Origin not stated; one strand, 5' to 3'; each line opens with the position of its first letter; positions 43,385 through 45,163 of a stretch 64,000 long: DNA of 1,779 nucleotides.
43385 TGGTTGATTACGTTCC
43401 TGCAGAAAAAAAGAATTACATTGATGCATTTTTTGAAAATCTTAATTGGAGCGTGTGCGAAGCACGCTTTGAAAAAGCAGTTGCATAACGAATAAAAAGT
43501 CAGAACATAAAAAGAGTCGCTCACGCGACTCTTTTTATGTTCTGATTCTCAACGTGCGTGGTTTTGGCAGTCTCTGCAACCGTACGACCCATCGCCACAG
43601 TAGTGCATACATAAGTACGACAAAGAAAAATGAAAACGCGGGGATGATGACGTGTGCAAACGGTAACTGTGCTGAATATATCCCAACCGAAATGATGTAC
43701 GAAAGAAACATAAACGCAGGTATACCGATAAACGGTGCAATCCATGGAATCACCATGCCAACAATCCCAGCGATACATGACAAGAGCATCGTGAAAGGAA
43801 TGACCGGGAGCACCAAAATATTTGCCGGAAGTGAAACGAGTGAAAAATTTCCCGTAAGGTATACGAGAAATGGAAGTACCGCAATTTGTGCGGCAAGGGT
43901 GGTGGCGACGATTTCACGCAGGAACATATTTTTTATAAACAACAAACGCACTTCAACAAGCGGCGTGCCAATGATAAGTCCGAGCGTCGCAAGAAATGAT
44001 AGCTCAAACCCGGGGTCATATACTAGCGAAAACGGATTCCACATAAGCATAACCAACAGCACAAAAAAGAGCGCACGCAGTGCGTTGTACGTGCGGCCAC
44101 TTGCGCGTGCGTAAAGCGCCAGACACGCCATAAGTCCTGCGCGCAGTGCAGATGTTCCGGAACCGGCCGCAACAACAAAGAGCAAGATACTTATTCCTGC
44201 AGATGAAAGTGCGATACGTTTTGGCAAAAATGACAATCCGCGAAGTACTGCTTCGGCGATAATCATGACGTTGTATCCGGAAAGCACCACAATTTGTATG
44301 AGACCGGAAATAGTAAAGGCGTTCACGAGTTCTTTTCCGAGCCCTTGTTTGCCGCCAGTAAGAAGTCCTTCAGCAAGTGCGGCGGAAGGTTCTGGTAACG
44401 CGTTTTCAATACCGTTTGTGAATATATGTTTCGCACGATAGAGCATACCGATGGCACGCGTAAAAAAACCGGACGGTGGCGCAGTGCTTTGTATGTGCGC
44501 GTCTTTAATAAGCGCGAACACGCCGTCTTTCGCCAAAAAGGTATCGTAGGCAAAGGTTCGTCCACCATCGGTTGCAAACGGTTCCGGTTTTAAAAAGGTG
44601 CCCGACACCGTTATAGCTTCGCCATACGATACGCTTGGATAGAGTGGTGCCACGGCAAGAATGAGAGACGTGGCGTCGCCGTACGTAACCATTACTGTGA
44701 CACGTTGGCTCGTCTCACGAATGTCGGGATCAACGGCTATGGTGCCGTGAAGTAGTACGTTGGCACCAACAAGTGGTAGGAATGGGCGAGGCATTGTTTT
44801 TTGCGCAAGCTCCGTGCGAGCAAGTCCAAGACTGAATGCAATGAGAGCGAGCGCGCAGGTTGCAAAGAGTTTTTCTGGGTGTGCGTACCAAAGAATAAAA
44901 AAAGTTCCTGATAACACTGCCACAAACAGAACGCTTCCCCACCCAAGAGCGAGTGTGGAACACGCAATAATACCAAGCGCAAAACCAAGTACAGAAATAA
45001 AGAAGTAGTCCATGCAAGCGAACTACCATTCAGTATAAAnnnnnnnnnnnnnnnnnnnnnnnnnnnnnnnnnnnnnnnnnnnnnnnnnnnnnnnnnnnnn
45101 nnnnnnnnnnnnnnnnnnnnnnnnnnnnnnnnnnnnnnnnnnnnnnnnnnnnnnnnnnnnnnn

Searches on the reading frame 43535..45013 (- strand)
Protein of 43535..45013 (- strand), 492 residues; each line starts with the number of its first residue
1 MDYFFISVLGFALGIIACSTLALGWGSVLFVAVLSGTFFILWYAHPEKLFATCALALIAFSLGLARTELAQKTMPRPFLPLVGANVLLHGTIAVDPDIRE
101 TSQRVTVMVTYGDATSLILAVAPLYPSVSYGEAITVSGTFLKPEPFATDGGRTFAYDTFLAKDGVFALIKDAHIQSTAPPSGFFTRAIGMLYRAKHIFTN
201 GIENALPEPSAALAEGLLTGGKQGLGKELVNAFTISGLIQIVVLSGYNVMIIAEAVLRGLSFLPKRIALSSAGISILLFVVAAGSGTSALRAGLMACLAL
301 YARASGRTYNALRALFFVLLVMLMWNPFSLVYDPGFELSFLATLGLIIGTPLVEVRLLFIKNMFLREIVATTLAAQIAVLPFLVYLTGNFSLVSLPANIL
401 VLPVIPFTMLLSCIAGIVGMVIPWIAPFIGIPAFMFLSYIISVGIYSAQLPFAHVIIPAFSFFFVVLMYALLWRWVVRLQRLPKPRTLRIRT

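Call 24: search_protein_families(library=pfam, proteins=[window:43535-45013:-], max_evalue=0.01)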
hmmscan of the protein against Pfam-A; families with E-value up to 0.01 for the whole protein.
window:43535-45013:- (492 aa): 2 families
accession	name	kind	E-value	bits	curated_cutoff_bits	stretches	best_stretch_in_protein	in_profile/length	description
PF03772.21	Competence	-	3.6e-41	141.8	23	1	217-481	1-269/270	Competence protein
PF13567.11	DUF4131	-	9.8e-12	45.3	31.6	1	22-169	2-157/165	Domain of unknown function (DUF4131)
